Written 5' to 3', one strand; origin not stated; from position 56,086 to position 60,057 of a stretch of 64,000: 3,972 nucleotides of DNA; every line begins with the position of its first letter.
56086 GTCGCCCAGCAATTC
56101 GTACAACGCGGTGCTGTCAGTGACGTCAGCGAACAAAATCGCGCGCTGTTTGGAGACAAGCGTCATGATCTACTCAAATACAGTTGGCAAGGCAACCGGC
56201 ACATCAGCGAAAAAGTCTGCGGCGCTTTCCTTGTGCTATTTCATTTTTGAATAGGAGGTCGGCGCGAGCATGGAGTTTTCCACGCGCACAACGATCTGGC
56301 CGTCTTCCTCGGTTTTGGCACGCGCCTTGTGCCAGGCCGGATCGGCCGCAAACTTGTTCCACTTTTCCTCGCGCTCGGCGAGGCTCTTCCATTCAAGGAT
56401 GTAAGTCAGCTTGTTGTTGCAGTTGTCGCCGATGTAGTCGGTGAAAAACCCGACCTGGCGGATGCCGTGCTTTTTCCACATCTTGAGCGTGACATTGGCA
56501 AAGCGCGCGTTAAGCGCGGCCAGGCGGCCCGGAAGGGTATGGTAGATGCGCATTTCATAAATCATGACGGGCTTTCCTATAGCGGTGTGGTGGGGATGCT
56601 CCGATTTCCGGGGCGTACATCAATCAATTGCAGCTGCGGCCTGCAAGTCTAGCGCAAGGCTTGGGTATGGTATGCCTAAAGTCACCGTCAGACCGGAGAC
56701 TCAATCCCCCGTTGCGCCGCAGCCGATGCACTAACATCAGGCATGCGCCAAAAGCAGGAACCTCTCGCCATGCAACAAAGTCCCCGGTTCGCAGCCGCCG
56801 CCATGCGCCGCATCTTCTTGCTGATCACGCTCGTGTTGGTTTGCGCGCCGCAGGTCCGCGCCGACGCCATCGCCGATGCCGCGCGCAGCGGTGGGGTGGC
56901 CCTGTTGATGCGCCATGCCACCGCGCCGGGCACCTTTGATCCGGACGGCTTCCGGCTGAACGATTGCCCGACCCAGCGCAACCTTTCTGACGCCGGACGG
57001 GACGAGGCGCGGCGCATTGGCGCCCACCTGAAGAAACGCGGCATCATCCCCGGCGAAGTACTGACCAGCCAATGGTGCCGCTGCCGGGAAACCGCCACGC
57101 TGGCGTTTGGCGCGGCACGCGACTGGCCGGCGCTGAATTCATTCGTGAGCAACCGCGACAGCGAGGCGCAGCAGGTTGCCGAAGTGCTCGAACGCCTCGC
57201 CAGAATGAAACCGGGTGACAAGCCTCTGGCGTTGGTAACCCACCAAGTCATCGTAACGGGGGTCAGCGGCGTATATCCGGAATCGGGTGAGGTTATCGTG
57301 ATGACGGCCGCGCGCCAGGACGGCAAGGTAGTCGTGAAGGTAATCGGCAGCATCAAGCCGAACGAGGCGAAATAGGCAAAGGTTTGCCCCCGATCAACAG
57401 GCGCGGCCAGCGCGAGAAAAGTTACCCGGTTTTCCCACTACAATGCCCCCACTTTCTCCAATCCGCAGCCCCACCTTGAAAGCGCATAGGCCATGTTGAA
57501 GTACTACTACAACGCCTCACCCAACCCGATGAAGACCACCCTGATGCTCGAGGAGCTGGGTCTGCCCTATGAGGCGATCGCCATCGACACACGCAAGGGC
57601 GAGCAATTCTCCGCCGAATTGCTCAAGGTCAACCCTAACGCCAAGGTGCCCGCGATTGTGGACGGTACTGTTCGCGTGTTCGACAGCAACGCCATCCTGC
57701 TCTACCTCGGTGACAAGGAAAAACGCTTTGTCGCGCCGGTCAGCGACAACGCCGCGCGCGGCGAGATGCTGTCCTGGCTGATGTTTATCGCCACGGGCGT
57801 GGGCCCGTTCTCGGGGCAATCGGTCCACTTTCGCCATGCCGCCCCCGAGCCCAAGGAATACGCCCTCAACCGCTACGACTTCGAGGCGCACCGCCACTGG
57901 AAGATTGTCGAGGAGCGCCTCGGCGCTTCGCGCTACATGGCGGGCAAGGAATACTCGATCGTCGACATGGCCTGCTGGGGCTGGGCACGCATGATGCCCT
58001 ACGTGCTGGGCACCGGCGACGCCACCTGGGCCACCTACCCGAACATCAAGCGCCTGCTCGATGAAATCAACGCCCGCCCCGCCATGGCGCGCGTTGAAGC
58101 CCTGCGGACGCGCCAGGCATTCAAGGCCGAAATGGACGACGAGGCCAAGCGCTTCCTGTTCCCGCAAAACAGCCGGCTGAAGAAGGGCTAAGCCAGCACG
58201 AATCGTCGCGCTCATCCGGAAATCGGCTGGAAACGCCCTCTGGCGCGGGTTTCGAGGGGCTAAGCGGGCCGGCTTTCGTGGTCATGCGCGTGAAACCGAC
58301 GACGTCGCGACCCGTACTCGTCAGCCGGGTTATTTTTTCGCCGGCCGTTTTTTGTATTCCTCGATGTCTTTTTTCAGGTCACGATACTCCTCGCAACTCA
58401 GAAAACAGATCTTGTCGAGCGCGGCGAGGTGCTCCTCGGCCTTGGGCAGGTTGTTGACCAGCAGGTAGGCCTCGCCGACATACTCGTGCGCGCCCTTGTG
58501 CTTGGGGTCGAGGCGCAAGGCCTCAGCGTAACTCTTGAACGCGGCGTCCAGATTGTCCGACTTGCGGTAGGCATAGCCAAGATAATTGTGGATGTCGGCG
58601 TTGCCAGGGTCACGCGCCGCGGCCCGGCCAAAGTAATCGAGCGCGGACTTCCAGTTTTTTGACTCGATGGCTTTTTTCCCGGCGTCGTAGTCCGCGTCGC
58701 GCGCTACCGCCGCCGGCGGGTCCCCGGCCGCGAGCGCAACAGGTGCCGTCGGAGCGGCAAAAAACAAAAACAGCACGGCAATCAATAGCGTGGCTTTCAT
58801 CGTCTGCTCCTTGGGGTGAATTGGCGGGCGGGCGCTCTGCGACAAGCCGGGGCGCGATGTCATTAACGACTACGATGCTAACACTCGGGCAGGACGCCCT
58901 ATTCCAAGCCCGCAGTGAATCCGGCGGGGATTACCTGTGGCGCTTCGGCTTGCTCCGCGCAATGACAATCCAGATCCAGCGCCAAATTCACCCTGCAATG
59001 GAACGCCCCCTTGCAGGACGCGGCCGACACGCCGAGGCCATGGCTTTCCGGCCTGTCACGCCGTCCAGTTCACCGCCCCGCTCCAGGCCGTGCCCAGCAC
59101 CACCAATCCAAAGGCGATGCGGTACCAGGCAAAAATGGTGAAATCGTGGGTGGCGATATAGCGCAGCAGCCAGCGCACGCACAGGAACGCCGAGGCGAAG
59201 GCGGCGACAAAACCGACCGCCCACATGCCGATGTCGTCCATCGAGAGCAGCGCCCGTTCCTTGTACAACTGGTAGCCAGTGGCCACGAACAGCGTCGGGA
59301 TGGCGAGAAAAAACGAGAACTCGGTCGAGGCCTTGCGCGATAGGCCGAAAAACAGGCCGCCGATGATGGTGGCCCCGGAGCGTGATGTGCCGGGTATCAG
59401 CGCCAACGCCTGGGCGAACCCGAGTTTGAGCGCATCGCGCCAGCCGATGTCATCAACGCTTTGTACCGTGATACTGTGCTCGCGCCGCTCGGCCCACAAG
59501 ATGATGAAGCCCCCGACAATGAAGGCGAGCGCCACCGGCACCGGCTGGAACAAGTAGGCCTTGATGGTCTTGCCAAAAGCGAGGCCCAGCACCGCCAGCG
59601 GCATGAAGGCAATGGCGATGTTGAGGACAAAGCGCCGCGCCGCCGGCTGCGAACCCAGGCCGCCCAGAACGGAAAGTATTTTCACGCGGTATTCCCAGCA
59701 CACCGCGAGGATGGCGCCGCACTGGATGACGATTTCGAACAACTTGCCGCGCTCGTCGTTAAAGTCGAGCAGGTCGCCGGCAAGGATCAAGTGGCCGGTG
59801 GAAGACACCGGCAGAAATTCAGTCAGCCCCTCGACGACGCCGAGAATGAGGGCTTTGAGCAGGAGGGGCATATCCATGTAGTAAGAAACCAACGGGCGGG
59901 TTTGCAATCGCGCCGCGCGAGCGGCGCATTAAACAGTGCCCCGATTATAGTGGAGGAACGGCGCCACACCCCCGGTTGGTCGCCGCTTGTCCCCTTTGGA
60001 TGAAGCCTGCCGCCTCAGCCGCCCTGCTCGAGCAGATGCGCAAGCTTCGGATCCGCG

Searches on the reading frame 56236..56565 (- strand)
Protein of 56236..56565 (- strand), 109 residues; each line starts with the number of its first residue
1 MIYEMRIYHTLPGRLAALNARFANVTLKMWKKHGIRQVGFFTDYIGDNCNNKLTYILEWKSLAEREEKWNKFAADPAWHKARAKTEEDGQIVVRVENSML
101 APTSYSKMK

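Call 10: search_protein_families(library=ncbifam, proteins=[window:56236-56565:-], max_evalue=0.001)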
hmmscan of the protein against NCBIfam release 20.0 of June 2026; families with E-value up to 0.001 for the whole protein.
window:56236-56565:- (109 aa): 0 families

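Call 60: search_protein_families(library=pfam, proteins=[window:56236-56565:-], max_evalue=0.001)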
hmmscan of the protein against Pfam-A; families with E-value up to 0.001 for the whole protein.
window:56236-56565:- (109 aa): 1 family
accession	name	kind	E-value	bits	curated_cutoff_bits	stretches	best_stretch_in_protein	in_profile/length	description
PF07978.19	NIPSNAP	-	1e-25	90.3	22.3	1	3-107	1-102/102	NIPSNAP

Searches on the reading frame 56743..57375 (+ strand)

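Call 3: search_protein_families(library=pfam, proteins=[window:56743-57375:+], max_evalue=0.01)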
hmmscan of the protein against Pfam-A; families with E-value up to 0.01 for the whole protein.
window:56743-57375:+ (210 aa): 1 family
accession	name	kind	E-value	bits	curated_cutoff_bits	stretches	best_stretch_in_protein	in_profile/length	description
PF00300.27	His_Phos_1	-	1.1e-05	25.6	21.7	1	55-122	3-64/194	Histidine phosphatase superfamily (branch 1)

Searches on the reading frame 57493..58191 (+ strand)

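Call 3: search_protein_families(library=pfam, proteins=[window:57493-58191:+], max_evalue=0.01)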
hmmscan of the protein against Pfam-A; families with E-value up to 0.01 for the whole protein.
window:57493-58191:+ (232 aa): 7 families
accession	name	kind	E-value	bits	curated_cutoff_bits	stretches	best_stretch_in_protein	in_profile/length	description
PF02798.26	GST_N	-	2.2e-15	57.2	20.9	1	3-72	4-74/76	Glutathione S-transferase, N-terminal domain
PF13409.12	GST_N_2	-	4.8e-15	56.4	25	1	8-74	1-69/70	Glutathione S-transferase, N-terminal domain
PF13417.12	GST_N_3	-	3.6e-11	43.7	22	1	4-75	2-70/75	Glutathione S-transferase, N-terminal domain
PF00043.30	GST_C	-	2.5e-05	24.9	20.7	1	125-196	24-93/93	Glutathione S-transferase, C-terminal domain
PF14497.11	GST_C_3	-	6.9e-05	23.4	21.6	1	129-199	28-98/104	Glutathione S-transferase, C-terminal domain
PF13410.11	GST_C_2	-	0.0005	20.5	24.9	1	132-190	11-68/69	Glutathione S-transferase, C-terminal domain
PF00462.30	Glutaredoxin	-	0.0075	16.9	22.9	0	18-58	18-57/60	Glutaredoxin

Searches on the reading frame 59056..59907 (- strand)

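Call 41: search_protein_families(library=pfam, proteins=[window:59056-59907:-], max_evalue=0.0001)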
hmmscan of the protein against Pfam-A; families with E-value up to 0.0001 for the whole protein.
window:59056-59907:- (283 aa): 1 family
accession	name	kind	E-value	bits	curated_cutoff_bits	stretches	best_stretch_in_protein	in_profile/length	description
PF02673.24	BacA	-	2.8e-85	286.5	33.4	1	19-269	1-257/257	Bacitracin resistance protein BacA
